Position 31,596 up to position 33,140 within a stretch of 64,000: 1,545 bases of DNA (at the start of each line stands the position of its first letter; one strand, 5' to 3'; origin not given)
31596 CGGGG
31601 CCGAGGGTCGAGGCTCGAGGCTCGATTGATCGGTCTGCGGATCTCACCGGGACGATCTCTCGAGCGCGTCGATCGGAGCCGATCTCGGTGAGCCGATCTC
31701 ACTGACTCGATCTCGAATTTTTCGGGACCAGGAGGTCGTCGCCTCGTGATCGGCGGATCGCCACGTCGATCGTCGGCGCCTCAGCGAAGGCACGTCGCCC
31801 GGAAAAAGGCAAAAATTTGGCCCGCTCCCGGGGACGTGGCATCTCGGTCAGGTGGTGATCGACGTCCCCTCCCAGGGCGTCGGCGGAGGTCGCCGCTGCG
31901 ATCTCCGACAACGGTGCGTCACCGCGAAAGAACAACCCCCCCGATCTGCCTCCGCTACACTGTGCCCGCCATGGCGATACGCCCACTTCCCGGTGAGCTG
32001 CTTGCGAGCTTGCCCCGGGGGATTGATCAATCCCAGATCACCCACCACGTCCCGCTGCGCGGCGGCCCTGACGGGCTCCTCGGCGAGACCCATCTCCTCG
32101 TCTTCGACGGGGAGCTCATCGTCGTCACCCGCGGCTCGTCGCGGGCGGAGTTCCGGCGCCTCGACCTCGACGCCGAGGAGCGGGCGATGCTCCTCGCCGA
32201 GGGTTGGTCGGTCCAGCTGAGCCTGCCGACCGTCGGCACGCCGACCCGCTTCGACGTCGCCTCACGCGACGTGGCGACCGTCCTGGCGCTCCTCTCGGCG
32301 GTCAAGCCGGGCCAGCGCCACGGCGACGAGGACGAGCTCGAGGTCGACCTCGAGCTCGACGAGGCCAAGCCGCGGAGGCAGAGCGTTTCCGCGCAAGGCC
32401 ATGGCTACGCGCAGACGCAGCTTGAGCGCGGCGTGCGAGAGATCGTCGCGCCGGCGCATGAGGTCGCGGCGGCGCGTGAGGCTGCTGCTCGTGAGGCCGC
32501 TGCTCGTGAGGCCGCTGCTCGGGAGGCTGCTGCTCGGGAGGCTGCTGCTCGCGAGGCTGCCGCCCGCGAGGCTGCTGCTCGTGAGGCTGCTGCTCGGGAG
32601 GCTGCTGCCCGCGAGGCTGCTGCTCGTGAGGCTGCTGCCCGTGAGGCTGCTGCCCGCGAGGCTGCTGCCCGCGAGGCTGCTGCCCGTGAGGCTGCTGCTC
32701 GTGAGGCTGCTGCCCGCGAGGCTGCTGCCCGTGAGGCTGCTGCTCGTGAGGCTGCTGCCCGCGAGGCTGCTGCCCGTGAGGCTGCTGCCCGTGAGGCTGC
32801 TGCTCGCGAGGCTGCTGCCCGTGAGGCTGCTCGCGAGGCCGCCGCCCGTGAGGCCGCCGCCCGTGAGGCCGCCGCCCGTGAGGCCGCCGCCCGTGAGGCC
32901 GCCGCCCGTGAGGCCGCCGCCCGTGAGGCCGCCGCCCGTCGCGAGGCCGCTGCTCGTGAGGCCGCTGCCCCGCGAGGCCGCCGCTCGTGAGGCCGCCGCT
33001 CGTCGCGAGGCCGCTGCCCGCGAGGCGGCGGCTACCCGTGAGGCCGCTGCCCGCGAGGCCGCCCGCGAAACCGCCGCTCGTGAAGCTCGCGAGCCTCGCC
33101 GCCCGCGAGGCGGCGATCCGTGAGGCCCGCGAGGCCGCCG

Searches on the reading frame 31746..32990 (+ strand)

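Call 6: search_protein_families(library=pfam, proteins=[window:31746-32990:+], max_evalue=0.01)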
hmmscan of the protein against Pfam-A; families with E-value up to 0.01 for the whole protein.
window:31746-32990:+ (414 aa): 1 family
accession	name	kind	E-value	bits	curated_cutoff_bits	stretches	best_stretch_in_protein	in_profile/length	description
PF07382.16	HC2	-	5e-10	40.2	40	1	243-405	5-172/194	Histone H1-like nucleoprotein HC2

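Call 7: search_protein_families(library=ncbifam, proteins=[window:31746-32990:+], max_evalue=0.01)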
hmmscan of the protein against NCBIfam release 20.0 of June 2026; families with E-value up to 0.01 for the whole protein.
window:31746-32990:+ (414 aa): 2 families
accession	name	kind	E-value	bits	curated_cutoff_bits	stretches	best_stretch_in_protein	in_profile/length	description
NF038052.1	histone_lik_HC2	exception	1.1e-06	29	135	1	242-359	14-134/201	histone H1-like DNA-binding protein Hc2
NF038053.1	hist_H1_lk_Burk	equivalog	8.5e-06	26.2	80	1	241-408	8-174/195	histone H1-like DNA-binding protein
